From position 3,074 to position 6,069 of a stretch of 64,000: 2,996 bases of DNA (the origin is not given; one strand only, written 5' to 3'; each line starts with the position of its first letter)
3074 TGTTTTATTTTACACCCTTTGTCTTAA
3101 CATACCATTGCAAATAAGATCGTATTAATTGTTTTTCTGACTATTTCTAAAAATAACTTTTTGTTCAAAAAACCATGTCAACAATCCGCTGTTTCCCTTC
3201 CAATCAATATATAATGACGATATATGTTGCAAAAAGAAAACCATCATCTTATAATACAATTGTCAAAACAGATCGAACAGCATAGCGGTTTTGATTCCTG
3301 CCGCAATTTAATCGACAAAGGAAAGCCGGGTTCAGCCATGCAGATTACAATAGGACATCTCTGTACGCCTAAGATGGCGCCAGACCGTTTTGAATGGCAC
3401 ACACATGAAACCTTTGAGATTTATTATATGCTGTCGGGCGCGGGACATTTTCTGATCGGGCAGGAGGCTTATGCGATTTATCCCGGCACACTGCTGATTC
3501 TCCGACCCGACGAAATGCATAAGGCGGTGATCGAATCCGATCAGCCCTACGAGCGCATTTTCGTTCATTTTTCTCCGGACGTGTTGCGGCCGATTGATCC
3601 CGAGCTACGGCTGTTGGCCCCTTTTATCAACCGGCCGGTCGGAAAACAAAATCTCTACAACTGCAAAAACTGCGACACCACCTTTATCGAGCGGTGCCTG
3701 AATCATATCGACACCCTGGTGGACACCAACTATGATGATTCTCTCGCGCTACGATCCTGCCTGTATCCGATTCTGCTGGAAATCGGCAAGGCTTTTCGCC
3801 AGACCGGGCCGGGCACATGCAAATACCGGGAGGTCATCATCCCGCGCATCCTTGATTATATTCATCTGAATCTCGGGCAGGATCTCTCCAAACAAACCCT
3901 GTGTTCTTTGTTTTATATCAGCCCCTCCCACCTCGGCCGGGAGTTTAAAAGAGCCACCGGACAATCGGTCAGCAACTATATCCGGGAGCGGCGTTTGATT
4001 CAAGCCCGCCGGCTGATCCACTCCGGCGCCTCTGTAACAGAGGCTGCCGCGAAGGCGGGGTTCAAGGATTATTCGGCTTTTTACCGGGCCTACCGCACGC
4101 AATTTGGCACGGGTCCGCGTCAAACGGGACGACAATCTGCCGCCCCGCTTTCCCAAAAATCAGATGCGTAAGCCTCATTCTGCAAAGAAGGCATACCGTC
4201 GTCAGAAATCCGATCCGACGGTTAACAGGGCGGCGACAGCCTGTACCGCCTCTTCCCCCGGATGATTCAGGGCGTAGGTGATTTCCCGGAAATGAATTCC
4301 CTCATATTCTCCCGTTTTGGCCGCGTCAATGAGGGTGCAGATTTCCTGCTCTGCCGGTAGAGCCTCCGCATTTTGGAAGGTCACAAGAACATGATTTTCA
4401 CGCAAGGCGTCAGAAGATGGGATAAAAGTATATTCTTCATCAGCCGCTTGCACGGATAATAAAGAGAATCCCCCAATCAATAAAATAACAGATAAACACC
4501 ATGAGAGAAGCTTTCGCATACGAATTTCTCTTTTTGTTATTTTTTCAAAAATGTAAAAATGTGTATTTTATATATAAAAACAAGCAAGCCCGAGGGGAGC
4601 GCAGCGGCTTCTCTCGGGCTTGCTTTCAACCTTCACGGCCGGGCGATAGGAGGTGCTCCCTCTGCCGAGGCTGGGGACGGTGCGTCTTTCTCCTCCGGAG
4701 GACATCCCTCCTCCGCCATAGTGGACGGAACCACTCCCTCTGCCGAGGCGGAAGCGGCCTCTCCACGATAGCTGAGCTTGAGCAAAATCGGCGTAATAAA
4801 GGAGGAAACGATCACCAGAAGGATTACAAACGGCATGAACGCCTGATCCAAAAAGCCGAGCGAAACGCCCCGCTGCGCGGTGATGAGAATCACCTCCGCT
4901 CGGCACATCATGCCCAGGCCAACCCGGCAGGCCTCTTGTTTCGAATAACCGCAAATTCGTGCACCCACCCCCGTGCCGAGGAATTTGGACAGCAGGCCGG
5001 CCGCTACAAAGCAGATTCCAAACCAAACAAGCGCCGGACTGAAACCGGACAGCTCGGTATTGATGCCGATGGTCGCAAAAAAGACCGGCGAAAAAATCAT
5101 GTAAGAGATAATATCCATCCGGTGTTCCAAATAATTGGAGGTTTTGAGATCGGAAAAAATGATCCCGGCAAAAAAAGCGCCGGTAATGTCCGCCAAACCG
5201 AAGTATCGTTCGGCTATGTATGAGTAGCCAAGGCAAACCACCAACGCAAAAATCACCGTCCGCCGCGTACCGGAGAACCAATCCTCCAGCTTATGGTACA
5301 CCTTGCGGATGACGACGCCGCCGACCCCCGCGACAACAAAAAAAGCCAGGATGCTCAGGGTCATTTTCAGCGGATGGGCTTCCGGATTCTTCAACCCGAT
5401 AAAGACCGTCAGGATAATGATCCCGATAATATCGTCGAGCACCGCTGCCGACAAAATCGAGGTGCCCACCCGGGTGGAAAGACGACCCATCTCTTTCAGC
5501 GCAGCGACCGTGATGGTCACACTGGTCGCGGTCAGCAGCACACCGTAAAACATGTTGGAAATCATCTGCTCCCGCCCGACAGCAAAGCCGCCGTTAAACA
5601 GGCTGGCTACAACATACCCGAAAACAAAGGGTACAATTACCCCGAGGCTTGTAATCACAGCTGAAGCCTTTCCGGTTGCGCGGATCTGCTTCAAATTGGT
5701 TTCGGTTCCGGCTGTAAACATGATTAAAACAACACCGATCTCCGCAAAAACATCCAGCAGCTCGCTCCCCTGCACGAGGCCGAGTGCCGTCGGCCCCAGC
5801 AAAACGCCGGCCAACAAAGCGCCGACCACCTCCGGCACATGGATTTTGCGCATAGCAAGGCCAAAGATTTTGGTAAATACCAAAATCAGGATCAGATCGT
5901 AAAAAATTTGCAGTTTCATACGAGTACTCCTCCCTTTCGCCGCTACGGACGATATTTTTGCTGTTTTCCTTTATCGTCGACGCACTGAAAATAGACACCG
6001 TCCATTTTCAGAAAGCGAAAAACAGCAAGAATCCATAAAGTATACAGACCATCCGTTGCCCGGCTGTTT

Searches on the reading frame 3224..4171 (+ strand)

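Call 10: search_protein_families(library=pfam, proteins=[window:3224-4171:+])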
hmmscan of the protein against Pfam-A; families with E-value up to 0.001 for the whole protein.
window:3224-4171:+ (315 aa): 4 families
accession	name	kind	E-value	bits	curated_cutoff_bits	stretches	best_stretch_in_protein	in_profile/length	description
PF12833.13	HTH_18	-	3.9e-22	78.8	33.6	1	226-303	1-79/80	Helix-turn-helix domain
PF02311.25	AraC_binding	-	6.8e-15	55.4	21.1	1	54-124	14-84/135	AraC-like ligand binding domain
PF00165.29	HTH_AraC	-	1.5e-11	44.6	26.6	1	265-300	2-39/42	Bacterial regulatory helix-turn-helix proteins, AraC family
PF07883.17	Cupin_2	-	7.5e-07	29.2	27.2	1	55-112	10-67/70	Cupin domain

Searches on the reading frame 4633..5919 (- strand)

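Call 10: search_protein_families(library=pfam, proteins=[window:4633-5919:-])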
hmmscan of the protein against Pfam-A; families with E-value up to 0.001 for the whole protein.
window:4633-5919:- (428 aa): 1 family
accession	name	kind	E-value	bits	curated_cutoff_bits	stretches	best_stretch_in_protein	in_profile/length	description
PF00999.27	Na_H_Exchanger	-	3e-65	221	26.2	1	11-380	2-374/375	Sodium/hydrogen exchanger, transmembrane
